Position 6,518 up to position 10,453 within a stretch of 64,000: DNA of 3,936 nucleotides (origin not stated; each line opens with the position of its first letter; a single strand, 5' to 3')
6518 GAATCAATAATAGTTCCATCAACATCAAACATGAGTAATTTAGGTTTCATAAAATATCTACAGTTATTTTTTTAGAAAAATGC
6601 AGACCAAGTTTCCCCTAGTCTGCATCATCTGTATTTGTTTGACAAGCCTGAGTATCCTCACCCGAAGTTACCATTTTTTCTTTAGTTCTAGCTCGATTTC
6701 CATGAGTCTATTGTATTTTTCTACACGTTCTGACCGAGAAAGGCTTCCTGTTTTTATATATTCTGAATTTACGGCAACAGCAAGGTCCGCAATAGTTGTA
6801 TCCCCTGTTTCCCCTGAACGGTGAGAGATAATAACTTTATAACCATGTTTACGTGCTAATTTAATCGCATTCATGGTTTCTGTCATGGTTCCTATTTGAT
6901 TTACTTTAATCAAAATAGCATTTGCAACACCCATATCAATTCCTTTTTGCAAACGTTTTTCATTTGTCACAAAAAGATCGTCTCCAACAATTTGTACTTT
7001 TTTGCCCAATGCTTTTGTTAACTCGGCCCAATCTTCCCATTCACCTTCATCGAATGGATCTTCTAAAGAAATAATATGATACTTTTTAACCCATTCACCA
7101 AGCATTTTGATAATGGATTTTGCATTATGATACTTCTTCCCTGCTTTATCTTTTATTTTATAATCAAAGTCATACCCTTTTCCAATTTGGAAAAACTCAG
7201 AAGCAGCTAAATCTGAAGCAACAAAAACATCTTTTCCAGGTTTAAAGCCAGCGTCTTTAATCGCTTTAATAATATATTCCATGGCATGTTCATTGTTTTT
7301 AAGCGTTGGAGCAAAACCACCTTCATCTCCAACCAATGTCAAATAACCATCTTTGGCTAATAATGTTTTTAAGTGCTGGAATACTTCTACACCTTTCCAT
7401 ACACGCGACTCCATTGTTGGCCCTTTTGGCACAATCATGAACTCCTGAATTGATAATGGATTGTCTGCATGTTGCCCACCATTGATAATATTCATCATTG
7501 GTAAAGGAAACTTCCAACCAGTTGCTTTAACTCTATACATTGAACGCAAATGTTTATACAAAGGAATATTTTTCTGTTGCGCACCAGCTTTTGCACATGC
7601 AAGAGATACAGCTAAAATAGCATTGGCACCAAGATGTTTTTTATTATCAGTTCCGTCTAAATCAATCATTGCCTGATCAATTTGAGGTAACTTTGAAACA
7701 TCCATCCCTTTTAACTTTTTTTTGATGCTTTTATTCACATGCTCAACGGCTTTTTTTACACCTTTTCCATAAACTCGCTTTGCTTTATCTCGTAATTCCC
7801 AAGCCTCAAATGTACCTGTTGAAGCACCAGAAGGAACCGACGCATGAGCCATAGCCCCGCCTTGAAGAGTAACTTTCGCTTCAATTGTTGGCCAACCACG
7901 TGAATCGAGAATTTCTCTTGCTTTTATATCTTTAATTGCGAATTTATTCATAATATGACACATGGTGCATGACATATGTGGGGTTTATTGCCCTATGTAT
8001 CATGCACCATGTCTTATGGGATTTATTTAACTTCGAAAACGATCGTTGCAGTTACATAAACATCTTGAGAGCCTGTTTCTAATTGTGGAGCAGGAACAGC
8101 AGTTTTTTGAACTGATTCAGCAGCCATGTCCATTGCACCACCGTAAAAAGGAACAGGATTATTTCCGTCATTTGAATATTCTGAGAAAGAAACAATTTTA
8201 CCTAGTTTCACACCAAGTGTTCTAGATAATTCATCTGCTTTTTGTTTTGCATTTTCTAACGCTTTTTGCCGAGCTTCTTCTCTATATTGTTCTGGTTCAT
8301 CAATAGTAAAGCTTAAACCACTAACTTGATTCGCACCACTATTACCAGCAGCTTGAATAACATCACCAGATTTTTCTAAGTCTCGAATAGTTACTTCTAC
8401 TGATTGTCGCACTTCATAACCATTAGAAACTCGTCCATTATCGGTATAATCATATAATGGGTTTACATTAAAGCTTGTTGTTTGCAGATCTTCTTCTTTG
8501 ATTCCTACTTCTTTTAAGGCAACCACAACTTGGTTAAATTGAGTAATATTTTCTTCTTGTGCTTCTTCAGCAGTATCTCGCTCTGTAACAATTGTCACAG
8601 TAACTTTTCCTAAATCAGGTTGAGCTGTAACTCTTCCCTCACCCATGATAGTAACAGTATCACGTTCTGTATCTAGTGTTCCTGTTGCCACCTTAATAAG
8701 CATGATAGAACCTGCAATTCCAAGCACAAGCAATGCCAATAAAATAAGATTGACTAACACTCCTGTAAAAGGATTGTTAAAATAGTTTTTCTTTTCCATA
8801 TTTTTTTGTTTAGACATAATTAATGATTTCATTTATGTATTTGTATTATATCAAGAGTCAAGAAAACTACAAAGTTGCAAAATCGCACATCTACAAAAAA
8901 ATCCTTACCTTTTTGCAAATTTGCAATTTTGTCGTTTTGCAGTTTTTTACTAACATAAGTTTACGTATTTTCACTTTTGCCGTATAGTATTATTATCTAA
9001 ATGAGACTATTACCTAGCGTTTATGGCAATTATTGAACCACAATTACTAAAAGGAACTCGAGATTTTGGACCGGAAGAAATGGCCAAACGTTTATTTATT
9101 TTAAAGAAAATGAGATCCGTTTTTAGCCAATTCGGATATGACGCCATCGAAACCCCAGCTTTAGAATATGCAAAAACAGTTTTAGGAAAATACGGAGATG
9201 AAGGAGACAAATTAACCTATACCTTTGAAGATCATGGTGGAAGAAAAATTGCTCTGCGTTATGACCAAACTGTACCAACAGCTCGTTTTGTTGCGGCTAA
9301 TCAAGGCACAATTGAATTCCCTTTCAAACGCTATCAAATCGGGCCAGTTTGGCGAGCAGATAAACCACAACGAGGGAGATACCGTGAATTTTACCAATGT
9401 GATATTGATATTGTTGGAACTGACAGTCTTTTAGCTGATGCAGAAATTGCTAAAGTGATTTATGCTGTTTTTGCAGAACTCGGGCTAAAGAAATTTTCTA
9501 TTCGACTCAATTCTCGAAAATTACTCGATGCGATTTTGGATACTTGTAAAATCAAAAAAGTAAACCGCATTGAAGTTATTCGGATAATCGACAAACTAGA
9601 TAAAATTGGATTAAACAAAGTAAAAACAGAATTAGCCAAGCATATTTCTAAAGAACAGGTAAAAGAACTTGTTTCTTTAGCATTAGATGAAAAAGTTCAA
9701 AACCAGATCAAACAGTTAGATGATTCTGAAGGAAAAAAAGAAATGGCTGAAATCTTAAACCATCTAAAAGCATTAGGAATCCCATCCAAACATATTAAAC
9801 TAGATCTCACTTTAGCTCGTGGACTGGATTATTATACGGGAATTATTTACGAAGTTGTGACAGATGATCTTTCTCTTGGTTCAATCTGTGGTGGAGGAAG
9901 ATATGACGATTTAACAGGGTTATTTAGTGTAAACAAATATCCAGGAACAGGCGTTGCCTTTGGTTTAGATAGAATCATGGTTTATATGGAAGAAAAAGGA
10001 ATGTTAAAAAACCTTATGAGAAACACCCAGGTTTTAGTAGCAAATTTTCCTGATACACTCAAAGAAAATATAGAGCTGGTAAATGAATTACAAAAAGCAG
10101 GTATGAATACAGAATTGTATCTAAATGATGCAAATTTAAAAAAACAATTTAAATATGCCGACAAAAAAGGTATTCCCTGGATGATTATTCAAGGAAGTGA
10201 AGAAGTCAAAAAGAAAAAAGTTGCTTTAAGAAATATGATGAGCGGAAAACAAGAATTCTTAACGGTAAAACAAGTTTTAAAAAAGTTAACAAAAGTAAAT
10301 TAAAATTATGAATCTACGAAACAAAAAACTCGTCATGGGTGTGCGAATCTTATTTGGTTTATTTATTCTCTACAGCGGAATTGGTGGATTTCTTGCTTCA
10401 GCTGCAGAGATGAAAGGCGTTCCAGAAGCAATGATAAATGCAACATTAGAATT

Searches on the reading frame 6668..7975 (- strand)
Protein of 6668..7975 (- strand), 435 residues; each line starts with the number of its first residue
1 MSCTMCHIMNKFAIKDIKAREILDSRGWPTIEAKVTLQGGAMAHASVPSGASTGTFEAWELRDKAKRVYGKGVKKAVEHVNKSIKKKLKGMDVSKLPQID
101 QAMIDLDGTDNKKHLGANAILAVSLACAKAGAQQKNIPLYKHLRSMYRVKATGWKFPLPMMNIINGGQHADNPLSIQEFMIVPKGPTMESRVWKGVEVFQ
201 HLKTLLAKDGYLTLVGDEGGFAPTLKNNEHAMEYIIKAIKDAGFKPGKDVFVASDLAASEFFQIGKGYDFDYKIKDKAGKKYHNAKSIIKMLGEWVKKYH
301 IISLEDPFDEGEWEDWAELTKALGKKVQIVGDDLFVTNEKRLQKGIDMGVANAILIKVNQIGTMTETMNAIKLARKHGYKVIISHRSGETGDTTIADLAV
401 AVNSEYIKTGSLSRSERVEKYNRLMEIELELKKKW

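Call 60: search_protein_families(library=pfam, proteins=[window:6668-7975:-], max_evalue=0.0001)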
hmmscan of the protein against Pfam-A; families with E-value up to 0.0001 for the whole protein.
window:6668-7975:- (435 aa): 4 families
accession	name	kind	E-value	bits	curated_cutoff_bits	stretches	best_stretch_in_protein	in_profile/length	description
PF00113.28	Enolase_C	-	4.4e-106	354.9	21.5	1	156-433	4-283/296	Enolase, C-terminal TIM barrel domain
PF03952.21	Enolase_N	-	7.7e-55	185.1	35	1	14-143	1-131/131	Enolase, N-terminal domain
PF13378.12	MR_MLE_C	-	3.1e-08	34.1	29.4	1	288-406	60-175/219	Enolase C-terminal domain-like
PF07476.17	MAAL_C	-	2e-06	27.6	27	1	281-403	88-217/249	Methylaspartate ammonia-lyase C-terminus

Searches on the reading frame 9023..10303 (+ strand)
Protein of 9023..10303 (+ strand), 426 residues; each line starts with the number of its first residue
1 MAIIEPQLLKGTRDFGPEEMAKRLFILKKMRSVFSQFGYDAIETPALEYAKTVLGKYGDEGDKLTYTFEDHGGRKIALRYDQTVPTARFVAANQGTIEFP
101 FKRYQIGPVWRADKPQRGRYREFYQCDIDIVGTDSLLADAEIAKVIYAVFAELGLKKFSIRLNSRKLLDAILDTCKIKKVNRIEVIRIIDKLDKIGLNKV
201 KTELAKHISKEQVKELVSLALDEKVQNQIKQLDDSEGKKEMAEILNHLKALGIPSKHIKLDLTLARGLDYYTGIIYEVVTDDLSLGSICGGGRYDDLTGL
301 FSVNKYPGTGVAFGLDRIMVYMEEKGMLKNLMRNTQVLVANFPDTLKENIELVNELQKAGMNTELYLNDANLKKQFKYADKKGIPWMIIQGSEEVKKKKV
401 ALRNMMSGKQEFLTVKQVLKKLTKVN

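Call 60: search_protein_families(library=pfam, proteins=[window:9023-10303:+], max_evalue=0.0001)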
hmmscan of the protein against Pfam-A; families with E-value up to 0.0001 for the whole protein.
window:9023-10303:+ (426 aa): 4 families
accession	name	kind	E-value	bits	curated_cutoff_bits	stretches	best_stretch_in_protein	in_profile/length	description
PF13393.11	tRNA-synt_His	-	1.4e-51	176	25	1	11-318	1-308/308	Histidyl-tRNA synthetase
PF03129.25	HGTP_anticodon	-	6.9e-17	61.8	21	1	342-424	7-93/94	Anticodon binding domain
PF00587.30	tRNA-synt_2b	-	3.7e-09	37.3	29.3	1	66-177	1-110/179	tRNA synthetase class II core domain (G, H, P, S and T)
PF00152.25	tRNA-synt_2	-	2.1e-08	34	25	0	103-212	94-176/308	tRNA synthetases class II (D, K and N)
